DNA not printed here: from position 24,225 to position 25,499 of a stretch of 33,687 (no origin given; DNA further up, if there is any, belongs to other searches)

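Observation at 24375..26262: Ntn-amidotransferase-like enzyme translationally coupled to an output-less tandem CNB protein with both nucleotide cassettes degenerate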

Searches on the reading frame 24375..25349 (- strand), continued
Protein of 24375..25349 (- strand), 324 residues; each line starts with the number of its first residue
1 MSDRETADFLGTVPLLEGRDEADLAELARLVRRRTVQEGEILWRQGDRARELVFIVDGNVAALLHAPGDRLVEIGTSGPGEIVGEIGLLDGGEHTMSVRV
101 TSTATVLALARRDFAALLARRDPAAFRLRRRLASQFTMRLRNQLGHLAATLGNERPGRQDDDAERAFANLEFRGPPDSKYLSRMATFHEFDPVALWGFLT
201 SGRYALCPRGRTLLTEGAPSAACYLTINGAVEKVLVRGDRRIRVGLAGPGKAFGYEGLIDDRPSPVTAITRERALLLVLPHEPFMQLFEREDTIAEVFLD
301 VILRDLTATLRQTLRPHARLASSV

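Call 37: find_related_loci(query=A5, collection=metagenome_contigs, flank=5000)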
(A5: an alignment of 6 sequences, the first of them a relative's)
Query A5 (337 aa) in metagenome_contigs; peptide patterns used: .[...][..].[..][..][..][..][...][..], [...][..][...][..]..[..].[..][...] (x = any residue, [..] = any of these).
600 stretches matched a pattern (row limit reached: there are more); 372 encode a relative of the query (tblastn E <= 1e-3); the best 80 are kept; 80 distinct loci.
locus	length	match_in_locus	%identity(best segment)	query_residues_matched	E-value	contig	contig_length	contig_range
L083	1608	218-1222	72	1-336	2e-149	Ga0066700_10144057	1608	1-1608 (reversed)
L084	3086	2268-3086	76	23-312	1e-127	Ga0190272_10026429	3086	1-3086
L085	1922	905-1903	45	2-335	1e-85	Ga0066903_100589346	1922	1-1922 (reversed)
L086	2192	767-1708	49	23-336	3e-80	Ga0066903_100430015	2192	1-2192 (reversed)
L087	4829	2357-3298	50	23-336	2e-77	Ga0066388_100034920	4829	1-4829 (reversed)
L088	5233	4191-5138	47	24-337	4e-73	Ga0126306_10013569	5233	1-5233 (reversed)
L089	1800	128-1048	46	24-337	2e-75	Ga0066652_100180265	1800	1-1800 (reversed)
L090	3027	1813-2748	44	24-337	8e-63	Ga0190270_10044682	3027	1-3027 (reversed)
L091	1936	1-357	87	219-337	4e-62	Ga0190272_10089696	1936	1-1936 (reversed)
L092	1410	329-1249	41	24-336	7e-62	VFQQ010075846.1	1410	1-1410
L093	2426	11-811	43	54-332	5e-53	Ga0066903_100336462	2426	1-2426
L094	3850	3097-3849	45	24-272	2e-47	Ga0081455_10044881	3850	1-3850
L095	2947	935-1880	39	24-337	7e-50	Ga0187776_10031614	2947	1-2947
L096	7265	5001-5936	34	25-335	6e-34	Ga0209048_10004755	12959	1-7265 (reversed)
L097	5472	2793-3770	30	24-336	9e-28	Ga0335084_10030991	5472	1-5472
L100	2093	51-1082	29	29-334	9e-20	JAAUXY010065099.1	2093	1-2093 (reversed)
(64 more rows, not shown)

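Call 40: predict_structure(alignment_id=A1)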
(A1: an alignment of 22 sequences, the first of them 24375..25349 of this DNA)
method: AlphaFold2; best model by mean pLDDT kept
length: 324 residues; sequences in the alignment: 22
mean_pLDDT: 69.0   pTM: 0.64
mean pLDDT of the five models: 69.0, 54.0, 47.0, 46.7, 43.8
residues with pLDDT >= 90: 20; 70-90: 163; 50-70: 98; < 50: 43
segments of 3 or more residues with pLDDT < 50: 85-92, 157-165, 187-193, 306-324
pLDDT, mean of each block of 10 residues (from residue 1): 87 77 84 93 67 86 72 78 54 67 90 75 74 72 69 52 50 62 51 51 78 78 77 76 71 71 79 79 63 60 51 34 29
secondary structure, 60 per line:
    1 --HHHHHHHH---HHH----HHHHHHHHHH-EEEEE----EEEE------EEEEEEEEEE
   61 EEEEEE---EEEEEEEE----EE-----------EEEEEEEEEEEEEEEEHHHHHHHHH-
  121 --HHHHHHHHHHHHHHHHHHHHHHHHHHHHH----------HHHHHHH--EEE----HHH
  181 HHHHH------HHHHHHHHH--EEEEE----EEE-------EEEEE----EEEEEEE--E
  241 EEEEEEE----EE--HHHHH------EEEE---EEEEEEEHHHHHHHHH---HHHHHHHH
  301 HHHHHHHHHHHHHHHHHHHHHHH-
elements in order: H3-10 H21-30 E32-36 E41-44 E51-66 E70-77 E95-110 H111-119 H123-151 H162-168 E171-173 H178-185 H192-200 E203-207 E212-214 E222-226 E231-237 E240-247 H256-260 E267-270 E274-280 H281-289 H293-323

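Call 45: fold_search(model_id=the predicted structure, library=pdb)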
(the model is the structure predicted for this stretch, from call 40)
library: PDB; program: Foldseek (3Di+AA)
matches with E <= 10: 1899; with E <= 0.001: 767
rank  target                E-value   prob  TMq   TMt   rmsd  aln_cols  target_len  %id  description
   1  6rsx                  1.6e-16  1.00  0.30  0.36  16.2       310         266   19  Regulatory Subunit of cAMP-dependant Protein Kinase A from Euglena gracilis at 1.6 A resolution (released 2020-10-28)
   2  5j3u                  7.6e-15  1.00  0.33  0.40  17.7       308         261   16  Co-crystal structure of the regulatory domain of Toxoplasma gondii PKA with cAMP (released 2016-04-20)
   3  1rl3_B                2.1e-14  1.00  0.29  0.36  16.0       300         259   17  Crystal structure of cAMP-free R1a subunit of PKA (released 2004-07-06)
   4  3shr_A                2.1e-14  1.00  0.29  0.34  20.8       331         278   15  Crystal Structure of cGMP-dependent Protein Kinase Reveals Novel Site of Interchain Communication (released 2011-09-21)
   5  1ne4                  2.2e-14  1.00  0.30  0.36  15.9       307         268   16  Crystal Structure of Rp-cAMP Binding R1a Subunit of cAMP-dependent Protein Kinase (released 2004-01-13)
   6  5kbf_A                4.2e-14  1.00  0.33  0.37  16.1       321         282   13  cAMP bound PfPKA-R (141-441) (released 2016-10-12)
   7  4rz7                  4.4e-14  1.00  0.26  0.13  13.7       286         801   14  Crystal Structure of PVX_084705 with bound PCI32765 (released 2015-01-14)
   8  6no7_F                7.0e-14  1.00  0.27  0.31  19.7       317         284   16  Crystal Structure of the full-length wild-type PKA RIa Holoenzyme (released 2019-07-24)
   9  4z07_C                1.1e-13  1.00  0.28  0.35  21.3       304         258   15  Co-crystal structure of the tandem CNB (CNB-A/B) domains of human PKG I beta with cGMP (released 2016-04-13)
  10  5dzc                  1.2e-13  1.00  0.26  0.11  20.0       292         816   14  Crystal structure of the cGMP-dependent protein kinase PKG from Plasmodium Vivax - AMPPNP bound (released 2015-10-14)
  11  4x6r_B                1.2e-13  1.00  0.28  0.30  20.3       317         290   15  An Isoform-specific Myristylation Switch Targets RIIb PKA Holoenzymes to Membranes (released 2015-07-22)
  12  2qcs_B                1.4e-13  1.00  0.27  0.30  20.0       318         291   16  A complex structure between the Catalytic and Regulatory subunit of Protein Kinase A that represents the inhibited sta (released 2007-11-06)
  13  4z07_A                1.8e-13  1.00  0.29  0.36  21.2       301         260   16  Co-crystal structure of the tandem CNB (CNB-A/B) domains of human PKG I beta with cGMP (released 2016-04-13)
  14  4jv4                  2.2e-13  1.00  0.29  0.36  15.4       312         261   16  Crystal Structure of RIalpha(91-379) bound to HE33, a N6 di-propyl substituted cAMP analog (released 2013-09-18)
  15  6no7_D                2.2e-13  1.00  0.27  0.30  20.1       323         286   15  Crystal Structure of the full-length wild-type PKA RIa Holoenzyme (released 2019-07-24)
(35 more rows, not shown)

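Call 46: find_homologous_proteins(query=L097:3797-4711:-)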
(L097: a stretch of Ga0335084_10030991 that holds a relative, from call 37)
Query L097:3797-4711:- (304 aa): 3673 proteins with E <= 0.001 among 5098 candidates; the best 120 are listed.
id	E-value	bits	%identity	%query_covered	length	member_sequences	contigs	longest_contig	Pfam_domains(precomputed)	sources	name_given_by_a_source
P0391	1.6e-203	692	98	100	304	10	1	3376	PF13230.12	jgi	jgi:predicted glutamine amidotransferase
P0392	2.6e-188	643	91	100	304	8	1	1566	PF13230.12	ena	-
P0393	3.2e-186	636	91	100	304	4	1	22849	PF13230.12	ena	-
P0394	9.2e-134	463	66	100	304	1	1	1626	PF13230.12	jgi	jgi:glutamine amidotransferase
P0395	4.4e-131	455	65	100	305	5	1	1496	PF13230.12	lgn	-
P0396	5.6e-131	454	66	100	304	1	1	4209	PF13230.12,PF13522.12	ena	-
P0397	4.0e-128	445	64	100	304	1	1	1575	PF13230.12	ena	-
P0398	1.2e-127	443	62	100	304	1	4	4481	PF13230.12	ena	-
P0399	9.4e-127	440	63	99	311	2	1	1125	PF13230.12,PF13522.12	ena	-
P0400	1.3e-126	440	63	100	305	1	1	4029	PF13230.12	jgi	-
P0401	9.5e-126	437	66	99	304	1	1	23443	PF13230.12,PF13522.12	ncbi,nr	ncbi:MAG: class II glutamine amidotransferase [Myxococcales bacterium]|nr:class II glutamine amidotr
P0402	3.6e-125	435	62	100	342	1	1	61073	PF13230.12,PF13522.12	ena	-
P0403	8.1e-125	434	63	100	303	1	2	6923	PF13230.12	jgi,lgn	jgi:glutamine amidotransferase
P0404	1.8e-124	433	63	99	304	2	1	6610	PF13230.12,PF13522.12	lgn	-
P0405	9.3e-123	427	63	100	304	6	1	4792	PF13230.12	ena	-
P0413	1.0e-118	414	62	100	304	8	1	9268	PF13230.12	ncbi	ncbi:MAG: class II glutamine amidotransferase [SAR324 cluster bacterium]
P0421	4.9e-117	409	59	100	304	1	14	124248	PF13230.12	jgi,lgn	jgi:predicted glutamine amidotransferase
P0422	5.5e-117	408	59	100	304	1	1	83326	PF13230.12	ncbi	-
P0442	2.1e-115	403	61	98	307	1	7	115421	PF13230.12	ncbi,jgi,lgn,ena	jgi:glutamine amidotransferase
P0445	3.9e-115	402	58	100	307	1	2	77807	PF13230.12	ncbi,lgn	-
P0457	1.4e-114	400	59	99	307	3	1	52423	PF13230.12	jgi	jgi:glutamine amidotransferase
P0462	2.7e-114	400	57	100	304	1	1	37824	PF13230.12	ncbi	-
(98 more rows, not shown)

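Call 47: find_encoding_contigs(protein=P0393, flank=6000, max_places=2)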
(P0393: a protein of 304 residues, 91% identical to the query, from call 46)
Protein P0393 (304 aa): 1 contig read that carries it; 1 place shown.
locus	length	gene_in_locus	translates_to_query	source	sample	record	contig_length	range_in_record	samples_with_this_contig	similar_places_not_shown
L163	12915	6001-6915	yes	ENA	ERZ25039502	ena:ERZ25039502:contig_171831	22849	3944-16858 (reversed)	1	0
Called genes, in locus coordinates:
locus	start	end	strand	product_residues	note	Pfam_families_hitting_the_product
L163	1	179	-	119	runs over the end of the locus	PF01011:PQQ (weak)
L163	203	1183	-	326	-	-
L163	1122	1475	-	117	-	PF01011:PQQ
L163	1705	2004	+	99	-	PF02596:DUF169 (weak)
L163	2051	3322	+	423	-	PF00083:Sugar_tr (weak), PF07690:MFS_1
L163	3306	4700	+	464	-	PF13380:CoA_binding_2, PF13607:Succ_CoA_lig, PF19045:Ligase_CoA_2 (weak)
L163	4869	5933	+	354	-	PF00291:PALP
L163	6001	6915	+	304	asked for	PF13230:GATase_4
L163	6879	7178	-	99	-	PF00027:cNMP_binding (weak)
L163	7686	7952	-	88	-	PF00027:cNMP_binding (weak)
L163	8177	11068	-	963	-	PF00027:cNMP_binding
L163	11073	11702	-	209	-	-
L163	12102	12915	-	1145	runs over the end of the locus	PF00536:SAM_1, PF07647:SAM_2, PF13401:AAA_22 (faint), PF00211:Guanylate_cyc, PF13424:TPR_12 (faint), PF13191:AAA_16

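Call 48: find_encoding_contigs(protein=P0401, flank=6000, max_places=2)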
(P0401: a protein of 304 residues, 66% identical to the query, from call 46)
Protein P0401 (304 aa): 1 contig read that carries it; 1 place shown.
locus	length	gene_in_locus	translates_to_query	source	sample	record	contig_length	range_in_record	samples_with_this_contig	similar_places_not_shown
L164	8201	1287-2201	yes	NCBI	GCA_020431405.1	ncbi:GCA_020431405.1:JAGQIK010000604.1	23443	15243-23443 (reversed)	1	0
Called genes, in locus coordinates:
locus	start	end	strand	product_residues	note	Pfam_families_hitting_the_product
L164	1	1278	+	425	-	PF13424:TPR_12 (weak)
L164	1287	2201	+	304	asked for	PF13230:GATase_4, PF13522:GATase_6 (weak)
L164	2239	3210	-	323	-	PF00027:cNMP_binding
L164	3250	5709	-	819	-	PF13946:DUF4214 (faint)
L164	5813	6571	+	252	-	-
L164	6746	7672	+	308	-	-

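Call 49: find_encoding_contigs(protein=P0442, flank=6000, max_places=2)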
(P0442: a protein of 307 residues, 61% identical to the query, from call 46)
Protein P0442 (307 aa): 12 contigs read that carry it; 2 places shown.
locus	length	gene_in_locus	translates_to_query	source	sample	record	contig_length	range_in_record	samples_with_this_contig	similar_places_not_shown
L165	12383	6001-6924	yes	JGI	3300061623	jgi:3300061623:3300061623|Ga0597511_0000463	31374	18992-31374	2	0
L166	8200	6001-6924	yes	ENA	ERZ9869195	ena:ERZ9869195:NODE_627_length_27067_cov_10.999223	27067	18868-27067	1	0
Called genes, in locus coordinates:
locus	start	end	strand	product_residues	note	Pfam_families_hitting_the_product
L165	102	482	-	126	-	PF02566:OsmC (weak)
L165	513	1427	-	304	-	PF00211:Guanylate_cyc, PF00498:FHA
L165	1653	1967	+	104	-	-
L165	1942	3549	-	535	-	PF08238:Sel1 (faint), PF00089:Trypsin (weak), PF13365:Trypsin_2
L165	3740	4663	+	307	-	PF01571:GCV_T (weak)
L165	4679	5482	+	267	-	PF05742:TANGO2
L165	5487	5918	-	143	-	PF13673:Acetyltransf_10, PF00583:Acetyltransf_1, PF13508:Acetyltransf_7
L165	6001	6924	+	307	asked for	PF13230:GATase_4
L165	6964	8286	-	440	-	PF07690:MFS_1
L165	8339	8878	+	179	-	PF04290:DctQ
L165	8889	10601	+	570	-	PF06808:DctM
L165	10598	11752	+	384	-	PF07969:Amidohydro_3 (weak), PF01979:Amidohydro_1, PF07969:Amidohydro_3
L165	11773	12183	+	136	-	-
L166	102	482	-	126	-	PF02566:OsmC (weak)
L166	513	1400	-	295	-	PF00211:Guanylate_cyc, PF00498:FHA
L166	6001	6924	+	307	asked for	PF13230:GATase_4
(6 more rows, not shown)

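Call 50: find_encoding_contigs(protein=P0421, flank=5000, max_places=2)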
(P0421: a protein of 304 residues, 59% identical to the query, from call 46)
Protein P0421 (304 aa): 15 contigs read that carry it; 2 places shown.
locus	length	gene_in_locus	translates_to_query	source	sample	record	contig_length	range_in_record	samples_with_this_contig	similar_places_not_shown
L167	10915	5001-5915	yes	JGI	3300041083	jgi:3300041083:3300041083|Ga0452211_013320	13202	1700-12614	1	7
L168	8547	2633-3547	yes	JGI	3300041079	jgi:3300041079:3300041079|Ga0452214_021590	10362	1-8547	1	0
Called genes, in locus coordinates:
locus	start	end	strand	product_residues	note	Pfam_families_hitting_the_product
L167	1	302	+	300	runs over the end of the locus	PF00126:HTH_1, PF03466:LysR_substrate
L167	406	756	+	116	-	-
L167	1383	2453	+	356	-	-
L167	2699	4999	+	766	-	PF01266:DAO (faint), PF01593:Amino_oxidase, PF07992:Pyr_redox_2 (faint), PF12831:FAD_oxidored (weak), PF13450:NAD_binding_8, PF00027:cNMP_binding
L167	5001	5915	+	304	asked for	PF13230:GATase_4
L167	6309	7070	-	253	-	PF07883:Cupin_2 (faint)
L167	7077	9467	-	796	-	PF00930:DPPIV_N (faint), PF07676:PD40 (faint), PF26549:Tricorn_N, PF26550:Tricorn_2nd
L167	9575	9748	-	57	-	-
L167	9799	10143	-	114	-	-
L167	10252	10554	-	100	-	-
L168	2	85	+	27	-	?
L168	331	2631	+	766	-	PF01266:DAO (faint), PF01593:Amino_oxidase, PF07992:Pyr_redox_2 (faint), PF12831:FAD_oxidored (weak), PF13450:NAD_binding_8, PF00027:cNMP_binding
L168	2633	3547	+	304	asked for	PF13230:GATase_4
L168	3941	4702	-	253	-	PF07883:Cupin_2 (faint)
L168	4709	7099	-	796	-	PF00930:DPPIV_N (faint), PF07676:PD40 (faint), PF26549:Tricorn_N, PF26550:Tricorn_2nd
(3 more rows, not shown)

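Call 51: find_encoding_contigs(protein=P0422, flank=5000, max_places=1)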
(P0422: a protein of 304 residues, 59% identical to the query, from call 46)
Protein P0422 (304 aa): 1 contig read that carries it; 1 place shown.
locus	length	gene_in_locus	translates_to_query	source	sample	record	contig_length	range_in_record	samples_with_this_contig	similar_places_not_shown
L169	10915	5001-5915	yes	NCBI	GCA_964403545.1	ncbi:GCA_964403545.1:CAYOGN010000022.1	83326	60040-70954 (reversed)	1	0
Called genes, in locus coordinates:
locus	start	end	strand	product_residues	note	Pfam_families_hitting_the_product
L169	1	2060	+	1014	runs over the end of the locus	PF00873:ACR_tran, PF03176:MMPL (weak)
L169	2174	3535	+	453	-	PF14220:DUF4329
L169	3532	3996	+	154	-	-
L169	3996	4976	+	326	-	PF00027:cNMP_binding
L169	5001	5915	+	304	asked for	PF13230:GATase_4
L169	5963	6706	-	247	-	PF00977:His_biosynth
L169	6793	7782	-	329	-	PF00933:Glyco_hydro_3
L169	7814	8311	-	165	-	PF03734:YkuD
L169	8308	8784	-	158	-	PF01451:LMWPc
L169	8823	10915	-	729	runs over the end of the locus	PF13328:HD_4, PF01966:HD, PF04607:RelA_SpoT, PF02824:TGS, PF28438:RelA_RIS, PF01842:ACT, PF13291:ACT_4, PF22629:ACT_AHAS_ss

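Call 52: find_encoding_contigs(protein=P0413, flank=5000, max_places=1)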
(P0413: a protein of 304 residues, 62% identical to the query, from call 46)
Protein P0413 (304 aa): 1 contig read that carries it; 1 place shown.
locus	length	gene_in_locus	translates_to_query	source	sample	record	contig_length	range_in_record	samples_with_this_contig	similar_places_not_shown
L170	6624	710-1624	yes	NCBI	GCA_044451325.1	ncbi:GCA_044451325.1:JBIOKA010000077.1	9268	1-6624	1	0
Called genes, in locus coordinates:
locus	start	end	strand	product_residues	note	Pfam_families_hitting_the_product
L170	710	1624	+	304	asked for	PF13230:GATase_4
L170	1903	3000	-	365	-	PF00027:cNMP_binding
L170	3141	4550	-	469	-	PF01425:Amidase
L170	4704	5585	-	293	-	PF01435:Peptidase_M48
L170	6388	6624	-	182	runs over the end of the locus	PF12802:MarR_2, PF01047:MarR (weak)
